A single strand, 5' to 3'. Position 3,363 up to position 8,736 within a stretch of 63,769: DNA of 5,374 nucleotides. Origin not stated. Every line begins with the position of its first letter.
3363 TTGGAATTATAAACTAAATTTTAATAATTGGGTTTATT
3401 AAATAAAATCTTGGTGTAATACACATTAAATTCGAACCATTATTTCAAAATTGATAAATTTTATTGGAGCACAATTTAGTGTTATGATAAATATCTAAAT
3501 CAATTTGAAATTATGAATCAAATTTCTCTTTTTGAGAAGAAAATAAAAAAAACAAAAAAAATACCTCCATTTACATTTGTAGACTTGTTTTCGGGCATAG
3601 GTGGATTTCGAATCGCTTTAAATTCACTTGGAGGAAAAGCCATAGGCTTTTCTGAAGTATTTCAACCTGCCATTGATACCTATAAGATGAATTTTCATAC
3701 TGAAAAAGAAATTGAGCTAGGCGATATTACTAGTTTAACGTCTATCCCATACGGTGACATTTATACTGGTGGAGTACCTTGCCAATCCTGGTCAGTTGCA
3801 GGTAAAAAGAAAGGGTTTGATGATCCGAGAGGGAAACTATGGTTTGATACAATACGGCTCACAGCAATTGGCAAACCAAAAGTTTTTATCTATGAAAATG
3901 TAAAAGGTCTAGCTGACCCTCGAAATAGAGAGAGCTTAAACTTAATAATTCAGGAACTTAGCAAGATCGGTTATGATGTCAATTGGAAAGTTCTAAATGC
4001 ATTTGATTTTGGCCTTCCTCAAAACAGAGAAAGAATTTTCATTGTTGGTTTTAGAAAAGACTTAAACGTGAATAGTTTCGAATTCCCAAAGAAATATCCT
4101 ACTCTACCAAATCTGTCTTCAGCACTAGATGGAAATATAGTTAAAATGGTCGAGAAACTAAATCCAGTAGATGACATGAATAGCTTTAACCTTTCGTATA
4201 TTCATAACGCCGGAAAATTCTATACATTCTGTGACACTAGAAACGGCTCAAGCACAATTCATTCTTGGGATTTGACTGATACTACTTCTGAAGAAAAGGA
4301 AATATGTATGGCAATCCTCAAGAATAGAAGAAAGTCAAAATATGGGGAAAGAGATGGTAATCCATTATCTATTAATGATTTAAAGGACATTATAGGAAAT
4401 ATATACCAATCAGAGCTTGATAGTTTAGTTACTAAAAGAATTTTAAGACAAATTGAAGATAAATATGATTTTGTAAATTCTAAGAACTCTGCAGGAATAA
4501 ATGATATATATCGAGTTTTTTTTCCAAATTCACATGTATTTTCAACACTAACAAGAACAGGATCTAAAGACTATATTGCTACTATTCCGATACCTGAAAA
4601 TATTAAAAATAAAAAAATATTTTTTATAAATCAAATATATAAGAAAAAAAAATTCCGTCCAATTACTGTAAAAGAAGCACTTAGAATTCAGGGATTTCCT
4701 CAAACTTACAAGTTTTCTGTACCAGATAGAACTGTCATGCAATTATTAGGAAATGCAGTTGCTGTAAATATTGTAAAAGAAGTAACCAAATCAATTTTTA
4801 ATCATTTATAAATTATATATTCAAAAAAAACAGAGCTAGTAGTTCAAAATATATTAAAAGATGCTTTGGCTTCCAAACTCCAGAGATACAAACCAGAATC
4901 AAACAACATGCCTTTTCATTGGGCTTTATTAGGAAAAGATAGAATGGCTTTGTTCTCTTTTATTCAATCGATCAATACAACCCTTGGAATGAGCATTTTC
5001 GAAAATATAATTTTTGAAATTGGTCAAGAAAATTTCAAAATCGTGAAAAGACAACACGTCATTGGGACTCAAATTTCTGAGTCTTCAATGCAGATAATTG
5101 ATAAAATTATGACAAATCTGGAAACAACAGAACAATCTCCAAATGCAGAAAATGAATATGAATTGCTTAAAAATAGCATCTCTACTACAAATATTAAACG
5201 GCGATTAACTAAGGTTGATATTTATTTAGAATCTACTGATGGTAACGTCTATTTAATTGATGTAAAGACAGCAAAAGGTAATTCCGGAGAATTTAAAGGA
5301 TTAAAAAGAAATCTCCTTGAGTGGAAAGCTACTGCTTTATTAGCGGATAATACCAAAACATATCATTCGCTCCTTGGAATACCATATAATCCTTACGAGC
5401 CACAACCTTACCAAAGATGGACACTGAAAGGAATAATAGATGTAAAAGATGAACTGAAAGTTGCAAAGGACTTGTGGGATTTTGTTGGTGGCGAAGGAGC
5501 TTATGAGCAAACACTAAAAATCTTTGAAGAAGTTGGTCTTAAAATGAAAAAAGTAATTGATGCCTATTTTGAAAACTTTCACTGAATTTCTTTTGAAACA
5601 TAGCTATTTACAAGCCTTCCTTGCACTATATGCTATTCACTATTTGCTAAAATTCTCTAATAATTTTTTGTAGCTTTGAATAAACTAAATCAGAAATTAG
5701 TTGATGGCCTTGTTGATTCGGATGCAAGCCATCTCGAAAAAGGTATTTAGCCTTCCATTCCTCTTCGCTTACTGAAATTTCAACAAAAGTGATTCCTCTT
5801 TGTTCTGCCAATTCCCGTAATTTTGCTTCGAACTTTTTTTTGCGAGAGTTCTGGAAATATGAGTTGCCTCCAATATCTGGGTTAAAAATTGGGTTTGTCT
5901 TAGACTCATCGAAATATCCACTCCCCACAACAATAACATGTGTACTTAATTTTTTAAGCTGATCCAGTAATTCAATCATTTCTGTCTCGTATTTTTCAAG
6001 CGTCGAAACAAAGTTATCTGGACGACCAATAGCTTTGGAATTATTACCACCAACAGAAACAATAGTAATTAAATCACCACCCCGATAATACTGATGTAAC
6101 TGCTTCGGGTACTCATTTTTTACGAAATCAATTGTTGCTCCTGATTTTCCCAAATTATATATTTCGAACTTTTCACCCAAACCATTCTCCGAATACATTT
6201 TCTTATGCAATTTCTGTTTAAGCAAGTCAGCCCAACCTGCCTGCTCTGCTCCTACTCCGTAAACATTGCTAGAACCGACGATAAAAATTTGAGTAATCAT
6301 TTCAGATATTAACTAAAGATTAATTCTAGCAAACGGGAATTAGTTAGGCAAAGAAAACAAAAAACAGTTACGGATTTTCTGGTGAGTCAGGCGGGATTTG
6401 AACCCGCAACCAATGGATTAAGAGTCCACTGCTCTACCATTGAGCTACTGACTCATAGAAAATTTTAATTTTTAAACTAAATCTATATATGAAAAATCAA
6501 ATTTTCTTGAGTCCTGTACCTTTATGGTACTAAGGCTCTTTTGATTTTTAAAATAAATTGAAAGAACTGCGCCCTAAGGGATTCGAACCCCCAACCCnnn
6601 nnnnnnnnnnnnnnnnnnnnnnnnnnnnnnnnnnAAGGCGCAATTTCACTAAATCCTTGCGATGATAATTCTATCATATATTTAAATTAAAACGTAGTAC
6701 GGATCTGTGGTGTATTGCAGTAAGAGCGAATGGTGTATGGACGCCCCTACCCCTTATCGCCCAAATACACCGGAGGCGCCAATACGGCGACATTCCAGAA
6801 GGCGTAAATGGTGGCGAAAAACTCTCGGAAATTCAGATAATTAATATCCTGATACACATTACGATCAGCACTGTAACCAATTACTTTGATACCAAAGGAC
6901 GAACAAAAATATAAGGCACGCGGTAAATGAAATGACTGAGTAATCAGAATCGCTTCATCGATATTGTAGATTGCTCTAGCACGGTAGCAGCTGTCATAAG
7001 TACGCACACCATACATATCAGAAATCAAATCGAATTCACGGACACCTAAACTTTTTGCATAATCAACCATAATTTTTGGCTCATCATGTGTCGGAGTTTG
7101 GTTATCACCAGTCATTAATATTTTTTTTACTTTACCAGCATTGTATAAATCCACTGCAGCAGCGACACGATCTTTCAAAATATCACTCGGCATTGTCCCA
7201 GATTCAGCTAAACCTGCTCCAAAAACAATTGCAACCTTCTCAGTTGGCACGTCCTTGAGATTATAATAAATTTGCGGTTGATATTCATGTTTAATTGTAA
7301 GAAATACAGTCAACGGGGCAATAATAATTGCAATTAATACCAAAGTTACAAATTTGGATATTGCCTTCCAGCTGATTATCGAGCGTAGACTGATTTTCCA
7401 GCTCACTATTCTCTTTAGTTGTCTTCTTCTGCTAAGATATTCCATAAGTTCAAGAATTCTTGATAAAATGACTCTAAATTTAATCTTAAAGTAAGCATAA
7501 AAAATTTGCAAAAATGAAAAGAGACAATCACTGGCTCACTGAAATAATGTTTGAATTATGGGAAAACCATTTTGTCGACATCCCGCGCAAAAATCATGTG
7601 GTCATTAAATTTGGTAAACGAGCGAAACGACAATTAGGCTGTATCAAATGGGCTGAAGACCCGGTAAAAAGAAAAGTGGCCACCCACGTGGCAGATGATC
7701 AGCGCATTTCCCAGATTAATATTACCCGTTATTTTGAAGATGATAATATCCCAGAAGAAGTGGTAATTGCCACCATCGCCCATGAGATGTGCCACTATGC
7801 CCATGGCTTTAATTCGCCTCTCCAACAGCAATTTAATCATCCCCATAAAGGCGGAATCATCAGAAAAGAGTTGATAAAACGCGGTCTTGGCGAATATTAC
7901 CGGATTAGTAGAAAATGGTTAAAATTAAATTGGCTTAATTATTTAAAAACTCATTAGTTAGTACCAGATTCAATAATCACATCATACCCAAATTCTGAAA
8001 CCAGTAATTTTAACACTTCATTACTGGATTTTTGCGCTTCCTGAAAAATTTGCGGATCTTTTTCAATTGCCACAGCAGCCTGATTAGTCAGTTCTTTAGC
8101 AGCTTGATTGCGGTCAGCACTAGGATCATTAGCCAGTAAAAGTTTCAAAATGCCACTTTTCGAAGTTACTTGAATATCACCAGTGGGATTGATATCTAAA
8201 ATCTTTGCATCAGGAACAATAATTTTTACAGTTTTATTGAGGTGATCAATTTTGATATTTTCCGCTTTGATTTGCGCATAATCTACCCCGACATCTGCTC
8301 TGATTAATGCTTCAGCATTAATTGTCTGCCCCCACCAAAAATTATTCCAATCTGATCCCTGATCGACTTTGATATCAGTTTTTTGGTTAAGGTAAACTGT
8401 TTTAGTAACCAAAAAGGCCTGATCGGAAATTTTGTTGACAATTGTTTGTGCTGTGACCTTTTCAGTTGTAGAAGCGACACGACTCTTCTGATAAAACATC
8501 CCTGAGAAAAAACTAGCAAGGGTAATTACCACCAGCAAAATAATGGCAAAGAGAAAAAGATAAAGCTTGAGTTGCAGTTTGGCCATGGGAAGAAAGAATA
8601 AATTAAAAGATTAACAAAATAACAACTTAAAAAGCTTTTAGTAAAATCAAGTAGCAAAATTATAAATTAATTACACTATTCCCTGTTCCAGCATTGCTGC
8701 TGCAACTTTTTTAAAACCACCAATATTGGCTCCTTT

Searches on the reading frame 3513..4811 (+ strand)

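Call 24: search_protein_families(library=pfam, proteins=[window:3513-4811:+], max_evalue=0.00001)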
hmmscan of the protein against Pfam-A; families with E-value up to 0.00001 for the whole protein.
window:3513-4811:+ (432 aa): 1 family
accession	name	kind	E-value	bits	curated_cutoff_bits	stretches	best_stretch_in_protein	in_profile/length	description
PF00145.23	DNA_methylase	-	7.2e-83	279.1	22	1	20-429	1-323/324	C-5 cytosine-specific DNA methylase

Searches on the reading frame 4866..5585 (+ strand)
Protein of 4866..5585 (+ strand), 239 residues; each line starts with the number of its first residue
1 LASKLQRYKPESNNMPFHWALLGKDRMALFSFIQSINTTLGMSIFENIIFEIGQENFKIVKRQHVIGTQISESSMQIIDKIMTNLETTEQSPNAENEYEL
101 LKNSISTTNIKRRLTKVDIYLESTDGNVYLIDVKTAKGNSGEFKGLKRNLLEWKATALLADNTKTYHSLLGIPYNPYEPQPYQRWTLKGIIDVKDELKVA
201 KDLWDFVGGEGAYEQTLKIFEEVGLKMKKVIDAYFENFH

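Call 24: search_protein_families(library=pfam, proteins=[window:4866-5585:+], max_evalue=0.00001)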
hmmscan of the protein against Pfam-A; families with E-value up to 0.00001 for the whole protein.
window:4866-5585:+ (239 aa): 1 family
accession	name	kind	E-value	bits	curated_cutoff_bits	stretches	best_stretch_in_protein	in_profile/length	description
PF09520.16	RE_TdeIII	-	2e-71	240.9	27.2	1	1-224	16-242/242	Type II restriction endonuclease, TdeIII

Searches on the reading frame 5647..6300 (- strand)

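Call 24: search_protein_families(library=pfam, proteins=[window:5647-6300:-], max_evalue=0.00001)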
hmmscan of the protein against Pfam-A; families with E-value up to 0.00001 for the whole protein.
window:5647-6300:- (217 aa): 2 families
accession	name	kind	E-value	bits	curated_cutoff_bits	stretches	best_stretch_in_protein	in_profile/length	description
PF13472.12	Lipase_GDSL_2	-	4.2e-20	73.4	32.9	1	8-201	2-178/178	GDSL-like Lipase/Acylhydrolase family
PF00657.28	Lipase_GDSL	-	9.3e-14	52.5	23.6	1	5-205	1-207/208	GDSL-like Lipase/Acylhydrolase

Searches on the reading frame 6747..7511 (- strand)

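Call 24: search_protein_families(library=pfam, proteins=[window:6747-7511:-], max_evalue=0.00001)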
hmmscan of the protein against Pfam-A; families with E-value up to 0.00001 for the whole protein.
window:6747-7511:- (254 aa): 1 family
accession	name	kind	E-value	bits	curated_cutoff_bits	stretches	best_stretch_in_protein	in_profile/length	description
PF02698.23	DUF218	-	1.5e-20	73.9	27.6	1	93-218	2-110/133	DUF218 domain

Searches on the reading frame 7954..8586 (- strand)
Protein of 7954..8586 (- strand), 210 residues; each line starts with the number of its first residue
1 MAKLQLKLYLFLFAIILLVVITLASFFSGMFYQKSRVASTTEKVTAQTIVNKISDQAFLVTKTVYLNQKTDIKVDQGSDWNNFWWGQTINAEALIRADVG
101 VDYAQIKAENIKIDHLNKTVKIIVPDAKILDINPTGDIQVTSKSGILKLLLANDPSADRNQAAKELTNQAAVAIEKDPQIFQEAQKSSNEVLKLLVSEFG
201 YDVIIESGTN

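Call 24: search_protein_families(library=pfam, proteins=[window:7954-8586:-], max_evalue=0.00001)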
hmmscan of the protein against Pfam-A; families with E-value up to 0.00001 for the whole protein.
window:7954-8586:- (210 aa): 1 family
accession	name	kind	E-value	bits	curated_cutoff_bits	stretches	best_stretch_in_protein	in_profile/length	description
PF14014.11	DUF4230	-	2.6e-12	47.5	27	1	52-202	2-144/148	Protein of unknown function (DUF4230)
